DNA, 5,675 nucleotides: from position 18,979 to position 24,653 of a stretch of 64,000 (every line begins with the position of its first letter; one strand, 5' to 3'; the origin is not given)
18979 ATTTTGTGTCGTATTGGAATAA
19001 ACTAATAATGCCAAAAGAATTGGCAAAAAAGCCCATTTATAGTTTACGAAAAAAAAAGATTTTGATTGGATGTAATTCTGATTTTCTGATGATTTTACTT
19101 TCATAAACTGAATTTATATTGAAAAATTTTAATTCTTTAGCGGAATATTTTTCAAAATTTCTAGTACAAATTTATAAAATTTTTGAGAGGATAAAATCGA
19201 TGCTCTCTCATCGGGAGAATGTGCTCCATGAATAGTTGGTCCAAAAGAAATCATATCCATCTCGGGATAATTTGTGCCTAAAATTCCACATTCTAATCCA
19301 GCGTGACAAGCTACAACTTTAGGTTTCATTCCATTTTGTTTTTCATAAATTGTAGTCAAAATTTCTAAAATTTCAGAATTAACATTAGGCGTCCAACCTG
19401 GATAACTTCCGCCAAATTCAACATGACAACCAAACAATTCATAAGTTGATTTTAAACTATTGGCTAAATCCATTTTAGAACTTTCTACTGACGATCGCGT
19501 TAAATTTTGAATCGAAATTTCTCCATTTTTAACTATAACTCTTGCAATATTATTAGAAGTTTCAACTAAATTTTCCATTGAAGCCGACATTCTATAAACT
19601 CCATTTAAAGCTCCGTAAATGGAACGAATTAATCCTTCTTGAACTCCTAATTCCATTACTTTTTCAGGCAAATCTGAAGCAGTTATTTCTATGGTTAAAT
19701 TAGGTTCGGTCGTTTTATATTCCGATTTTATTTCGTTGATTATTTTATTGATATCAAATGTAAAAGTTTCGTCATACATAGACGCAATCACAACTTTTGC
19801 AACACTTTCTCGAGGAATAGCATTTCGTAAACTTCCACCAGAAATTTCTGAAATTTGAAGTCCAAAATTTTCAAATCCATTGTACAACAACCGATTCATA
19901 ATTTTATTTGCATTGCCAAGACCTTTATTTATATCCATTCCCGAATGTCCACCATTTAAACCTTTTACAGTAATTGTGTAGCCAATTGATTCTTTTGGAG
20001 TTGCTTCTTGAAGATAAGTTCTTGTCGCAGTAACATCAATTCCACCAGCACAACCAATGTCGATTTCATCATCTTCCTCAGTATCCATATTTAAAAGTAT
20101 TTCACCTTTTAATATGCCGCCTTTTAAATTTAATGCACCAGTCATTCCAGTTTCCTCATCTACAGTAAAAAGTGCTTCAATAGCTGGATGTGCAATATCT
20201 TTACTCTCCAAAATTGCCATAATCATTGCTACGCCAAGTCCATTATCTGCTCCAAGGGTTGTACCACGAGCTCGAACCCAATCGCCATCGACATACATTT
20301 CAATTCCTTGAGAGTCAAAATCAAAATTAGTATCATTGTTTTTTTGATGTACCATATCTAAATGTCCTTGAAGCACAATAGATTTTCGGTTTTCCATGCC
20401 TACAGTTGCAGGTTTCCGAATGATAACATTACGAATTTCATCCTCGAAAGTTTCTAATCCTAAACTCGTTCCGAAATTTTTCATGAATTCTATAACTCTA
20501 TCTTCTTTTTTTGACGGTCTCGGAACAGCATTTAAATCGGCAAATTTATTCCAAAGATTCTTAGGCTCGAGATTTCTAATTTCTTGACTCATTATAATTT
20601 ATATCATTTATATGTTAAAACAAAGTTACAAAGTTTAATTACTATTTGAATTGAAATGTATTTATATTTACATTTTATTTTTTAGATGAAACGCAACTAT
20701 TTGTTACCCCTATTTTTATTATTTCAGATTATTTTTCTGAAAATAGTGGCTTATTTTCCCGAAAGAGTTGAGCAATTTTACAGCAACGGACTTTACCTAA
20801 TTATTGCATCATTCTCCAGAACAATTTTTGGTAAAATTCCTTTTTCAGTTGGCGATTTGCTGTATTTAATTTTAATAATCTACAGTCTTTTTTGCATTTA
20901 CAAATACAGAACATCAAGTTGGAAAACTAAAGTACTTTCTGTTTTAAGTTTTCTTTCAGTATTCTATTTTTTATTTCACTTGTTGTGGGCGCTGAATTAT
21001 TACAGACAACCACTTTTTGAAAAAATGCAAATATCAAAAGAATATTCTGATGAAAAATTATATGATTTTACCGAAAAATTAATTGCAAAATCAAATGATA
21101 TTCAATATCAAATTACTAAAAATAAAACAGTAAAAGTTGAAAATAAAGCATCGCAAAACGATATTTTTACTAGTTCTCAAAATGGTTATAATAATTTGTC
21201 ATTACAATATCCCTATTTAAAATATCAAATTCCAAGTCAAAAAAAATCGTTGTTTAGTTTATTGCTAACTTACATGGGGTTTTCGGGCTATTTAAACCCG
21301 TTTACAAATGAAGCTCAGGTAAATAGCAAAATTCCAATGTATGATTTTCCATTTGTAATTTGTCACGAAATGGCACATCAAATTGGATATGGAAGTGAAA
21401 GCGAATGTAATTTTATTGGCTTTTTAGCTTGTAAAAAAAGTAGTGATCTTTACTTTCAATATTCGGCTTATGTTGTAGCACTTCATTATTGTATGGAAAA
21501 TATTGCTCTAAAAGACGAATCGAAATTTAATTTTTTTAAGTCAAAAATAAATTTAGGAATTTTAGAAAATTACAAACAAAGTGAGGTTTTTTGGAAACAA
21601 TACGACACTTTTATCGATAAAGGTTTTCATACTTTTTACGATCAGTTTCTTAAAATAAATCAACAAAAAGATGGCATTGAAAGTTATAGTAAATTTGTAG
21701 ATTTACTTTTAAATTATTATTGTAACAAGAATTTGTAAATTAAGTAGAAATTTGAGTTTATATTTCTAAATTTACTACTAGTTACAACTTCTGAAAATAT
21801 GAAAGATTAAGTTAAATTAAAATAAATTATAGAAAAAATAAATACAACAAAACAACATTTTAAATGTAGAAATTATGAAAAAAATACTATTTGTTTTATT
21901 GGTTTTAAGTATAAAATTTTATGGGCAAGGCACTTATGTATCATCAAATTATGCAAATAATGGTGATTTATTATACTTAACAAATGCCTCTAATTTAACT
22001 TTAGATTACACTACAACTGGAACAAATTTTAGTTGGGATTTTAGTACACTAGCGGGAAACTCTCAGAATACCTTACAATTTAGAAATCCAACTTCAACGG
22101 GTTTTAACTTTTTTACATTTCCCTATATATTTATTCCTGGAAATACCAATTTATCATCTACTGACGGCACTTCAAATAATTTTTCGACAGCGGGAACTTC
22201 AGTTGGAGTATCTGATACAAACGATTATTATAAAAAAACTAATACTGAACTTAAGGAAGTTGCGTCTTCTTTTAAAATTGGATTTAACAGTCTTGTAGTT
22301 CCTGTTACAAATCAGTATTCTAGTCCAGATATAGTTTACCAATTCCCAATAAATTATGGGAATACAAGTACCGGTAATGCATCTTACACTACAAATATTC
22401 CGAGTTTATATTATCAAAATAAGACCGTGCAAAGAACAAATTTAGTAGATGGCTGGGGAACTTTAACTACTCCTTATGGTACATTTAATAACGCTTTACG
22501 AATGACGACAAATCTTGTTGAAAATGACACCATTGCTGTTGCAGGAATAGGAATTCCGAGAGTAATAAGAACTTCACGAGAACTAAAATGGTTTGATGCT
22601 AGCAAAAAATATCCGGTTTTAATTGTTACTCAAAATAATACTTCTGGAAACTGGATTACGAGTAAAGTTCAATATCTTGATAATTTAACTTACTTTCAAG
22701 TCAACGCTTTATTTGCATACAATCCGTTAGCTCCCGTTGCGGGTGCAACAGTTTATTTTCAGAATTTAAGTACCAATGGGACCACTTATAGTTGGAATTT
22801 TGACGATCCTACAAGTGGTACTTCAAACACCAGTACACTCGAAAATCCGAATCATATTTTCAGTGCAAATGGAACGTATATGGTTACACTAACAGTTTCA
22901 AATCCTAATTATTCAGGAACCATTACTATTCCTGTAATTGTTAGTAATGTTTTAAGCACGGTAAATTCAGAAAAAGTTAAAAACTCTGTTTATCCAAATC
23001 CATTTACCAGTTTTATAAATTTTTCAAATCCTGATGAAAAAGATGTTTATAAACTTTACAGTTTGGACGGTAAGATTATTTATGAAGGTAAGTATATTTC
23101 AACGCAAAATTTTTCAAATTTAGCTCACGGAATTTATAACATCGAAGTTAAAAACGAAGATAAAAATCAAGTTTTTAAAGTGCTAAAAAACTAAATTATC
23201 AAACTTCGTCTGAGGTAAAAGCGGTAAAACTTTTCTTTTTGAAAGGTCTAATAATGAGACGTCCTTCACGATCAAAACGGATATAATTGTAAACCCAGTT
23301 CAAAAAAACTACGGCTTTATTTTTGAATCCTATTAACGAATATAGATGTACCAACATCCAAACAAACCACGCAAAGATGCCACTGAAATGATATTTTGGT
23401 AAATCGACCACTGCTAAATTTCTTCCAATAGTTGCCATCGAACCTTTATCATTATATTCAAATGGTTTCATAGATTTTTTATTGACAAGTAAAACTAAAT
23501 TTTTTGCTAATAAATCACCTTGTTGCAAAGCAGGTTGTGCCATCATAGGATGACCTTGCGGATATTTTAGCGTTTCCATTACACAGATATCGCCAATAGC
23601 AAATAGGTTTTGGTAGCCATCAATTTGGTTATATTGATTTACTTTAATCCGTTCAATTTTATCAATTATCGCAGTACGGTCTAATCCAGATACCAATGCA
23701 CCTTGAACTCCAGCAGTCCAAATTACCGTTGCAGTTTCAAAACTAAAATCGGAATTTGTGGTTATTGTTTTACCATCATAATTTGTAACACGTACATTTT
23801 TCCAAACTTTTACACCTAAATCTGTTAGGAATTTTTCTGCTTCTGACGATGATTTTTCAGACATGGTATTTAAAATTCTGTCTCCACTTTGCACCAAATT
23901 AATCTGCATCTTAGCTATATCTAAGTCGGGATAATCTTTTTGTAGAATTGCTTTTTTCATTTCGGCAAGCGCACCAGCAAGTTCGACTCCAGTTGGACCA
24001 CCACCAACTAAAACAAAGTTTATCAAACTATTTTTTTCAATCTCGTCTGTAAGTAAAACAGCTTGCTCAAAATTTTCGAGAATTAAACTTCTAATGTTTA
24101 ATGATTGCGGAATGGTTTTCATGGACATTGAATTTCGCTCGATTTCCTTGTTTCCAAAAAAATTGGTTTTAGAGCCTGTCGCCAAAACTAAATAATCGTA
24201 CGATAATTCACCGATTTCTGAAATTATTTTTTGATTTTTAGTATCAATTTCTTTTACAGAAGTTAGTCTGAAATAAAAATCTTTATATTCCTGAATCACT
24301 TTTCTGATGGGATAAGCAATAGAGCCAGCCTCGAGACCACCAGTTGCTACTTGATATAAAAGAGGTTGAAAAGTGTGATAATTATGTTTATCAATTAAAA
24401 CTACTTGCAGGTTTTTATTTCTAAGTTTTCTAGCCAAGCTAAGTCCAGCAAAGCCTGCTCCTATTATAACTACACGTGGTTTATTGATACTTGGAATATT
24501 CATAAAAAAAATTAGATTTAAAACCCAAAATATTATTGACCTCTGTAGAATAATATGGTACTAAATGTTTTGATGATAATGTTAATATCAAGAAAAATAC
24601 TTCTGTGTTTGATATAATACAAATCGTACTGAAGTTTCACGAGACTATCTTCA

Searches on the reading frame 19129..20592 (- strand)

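Call 50: search_protein_families(library=pfam, proteins=[window:19129-20592:-], max_evalue=0.0001)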
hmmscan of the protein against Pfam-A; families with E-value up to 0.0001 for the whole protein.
window:19129-20592:- (487 aa): 2 families
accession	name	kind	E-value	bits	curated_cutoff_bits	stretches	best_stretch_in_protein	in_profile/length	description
PF01546.33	Peptidase_M20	-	5.7e-16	59.5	24.6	1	74-481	2-205/206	Peptidase family M20/M25/M40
PF07687.19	M20_dimer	-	2e-09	37.8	21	1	208-294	2-105/107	Peptidase dimerisation domain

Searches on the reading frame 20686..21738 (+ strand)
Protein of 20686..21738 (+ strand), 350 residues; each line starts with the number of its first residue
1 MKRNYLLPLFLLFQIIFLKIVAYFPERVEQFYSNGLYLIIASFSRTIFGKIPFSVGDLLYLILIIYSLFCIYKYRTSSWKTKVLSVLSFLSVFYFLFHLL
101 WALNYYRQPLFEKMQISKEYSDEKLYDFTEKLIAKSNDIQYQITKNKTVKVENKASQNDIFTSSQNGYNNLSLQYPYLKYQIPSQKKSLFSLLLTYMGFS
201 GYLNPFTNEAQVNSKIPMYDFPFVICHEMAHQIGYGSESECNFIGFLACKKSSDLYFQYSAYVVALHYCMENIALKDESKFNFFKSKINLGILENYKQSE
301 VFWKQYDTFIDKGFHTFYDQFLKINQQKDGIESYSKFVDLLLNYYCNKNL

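Call 50: search_protein_families(library=pfam, proteins=[window:20686-21738:+], max_evalue=0.0001)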
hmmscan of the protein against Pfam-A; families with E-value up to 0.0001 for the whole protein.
window:20686-21738:+ (350 aa): 1 family
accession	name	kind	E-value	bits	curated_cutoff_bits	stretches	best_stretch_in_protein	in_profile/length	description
PF12725.13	DUF3810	-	2.6e-105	352.6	28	1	32-342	1-311/311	Protein of unknown function (DUF3810)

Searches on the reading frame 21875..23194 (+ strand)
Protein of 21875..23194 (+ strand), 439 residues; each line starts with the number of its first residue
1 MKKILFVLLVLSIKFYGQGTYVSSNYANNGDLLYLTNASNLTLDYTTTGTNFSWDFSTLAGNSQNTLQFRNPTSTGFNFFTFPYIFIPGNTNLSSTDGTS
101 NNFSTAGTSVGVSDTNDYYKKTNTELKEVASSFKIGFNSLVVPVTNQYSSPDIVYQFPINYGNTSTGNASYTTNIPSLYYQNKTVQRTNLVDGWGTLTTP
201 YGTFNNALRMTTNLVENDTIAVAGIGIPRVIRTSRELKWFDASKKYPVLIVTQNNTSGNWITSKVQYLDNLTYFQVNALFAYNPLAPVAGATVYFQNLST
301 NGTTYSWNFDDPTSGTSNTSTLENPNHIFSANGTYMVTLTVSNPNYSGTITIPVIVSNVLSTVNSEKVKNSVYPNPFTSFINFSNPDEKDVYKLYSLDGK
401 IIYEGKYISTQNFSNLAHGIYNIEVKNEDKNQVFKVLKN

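Call 60: search_protein_families(library=pfam, proteins=[window:21875-23194:+], max_evalue=0.00001)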
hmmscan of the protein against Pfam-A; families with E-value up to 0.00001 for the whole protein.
window:21875-23194:+ (439 aa): 3 families
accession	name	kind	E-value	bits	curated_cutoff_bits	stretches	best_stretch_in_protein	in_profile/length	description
PF00801.26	PKD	-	1.8e-11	44.3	23.5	1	286-352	10-76/80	PKD domain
PF18911.6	PKD_4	-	2.3e-10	40.8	27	1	298-344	29-71/85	PKD domain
PF18962.6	Por_Secre_tail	-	8.8e-08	32.8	27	1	372-435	1-72/75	Secretion system C-terminal sorting domain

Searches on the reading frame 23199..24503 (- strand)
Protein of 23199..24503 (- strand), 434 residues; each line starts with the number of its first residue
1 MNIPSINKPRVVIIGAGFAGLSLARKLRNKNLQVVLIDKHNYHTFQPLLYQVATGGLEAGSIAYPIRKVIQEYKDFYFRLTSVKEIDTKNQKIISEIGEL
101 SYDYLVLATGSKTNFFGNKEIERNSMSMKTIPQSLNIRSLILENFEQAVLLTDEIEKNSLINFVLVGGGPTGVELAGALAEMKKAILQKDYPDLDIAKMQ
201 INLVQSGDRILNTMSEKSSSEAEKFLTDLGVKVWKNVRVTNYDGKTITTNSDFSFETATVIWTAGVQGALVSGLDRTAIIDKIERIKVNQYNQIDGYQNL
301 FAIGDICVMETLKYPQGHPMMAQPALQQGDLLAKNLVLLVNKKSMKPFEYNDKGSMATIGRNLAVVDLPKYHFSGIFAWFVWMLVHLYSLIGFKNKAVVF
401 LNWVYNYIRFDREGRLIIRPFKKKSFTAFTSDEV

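Call 19: search_protein_families(library=pfam, proteins=[window:23199-24503:-], max_evalue=0.001)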
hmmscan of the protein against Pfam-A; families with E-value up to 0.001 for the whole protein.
window:23199-24503:- (434 aa): 15 families
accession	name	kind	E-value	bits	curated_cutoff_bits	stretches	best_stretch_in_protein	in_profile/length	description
PF07992.20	Pyr_redox_2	-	1.1e-44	153.4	26.1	1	10-329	2-291/291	Pyridine nucleotide-disulphide oxidoreductase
PF00070.33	Pyr_redox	-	1.4e-12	48.4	22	1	163-245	2-69/82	Pyridine nucleotide-disulphide oxidoreductase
PF22366.1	NDH2_C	-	2.4e-11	44.1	27.7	1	353-408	2-58/62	NDH2 C-terminal domain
PF01266.30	DAO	-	4.1e-10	40.1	27.9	1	10-40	1-31/353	FAD dependent oxidoreductase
PF13450.12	NAD_binding_8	-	4e-08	33.9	21.9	1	13-41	1-29/68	NAD(P)-binding Rossmann-like domain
PF05834.18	Lycopene_cycl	-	2.2e-06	27.5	23.4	1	11-40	2-33/380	Lycopene cyclase protein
PF01134.28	GIDA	-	2.5e-06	27.3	22.1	1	11-67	2-57/391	Glucose inhibited division protein A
PF01494.25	FAD_binding_3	-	2.6e-06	27.4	22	1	10-44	3-37/349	FAD binding domain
PF13738.12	Pyr_redox_3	-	1.2e-05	25.2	30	0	12-42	1-32/305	Pyridine nucleotide-disulphide oxidoreductase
PF03486.20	HI0933_like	-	1.7e-05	24.8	50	0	10-41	2-33/244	HI0933-like protein Rossmann domain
PF02254.24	TrkA_N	-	1.8e-05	25.5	23.8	0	11-40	1-30/116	TrkA-N domain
PF00890.30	FAD_binding_2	-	2.6e-05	24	20.4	1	11-44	2-38/414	FAD binding domain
PF01946.23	Thi4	-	3.4e-05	23.6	26.2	0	10-40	19-50/235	Thi4 family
PF13454.12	NAD_binding_9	-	3.9e-05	24.1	21.8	0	12-42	1-35/155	FAD-NAD(P)-binding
PF01488.26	Shikimate_DH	-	0.00069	20.1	24.3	0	4-52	8-56/138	Shikimate / quinate 5-dehydrogenase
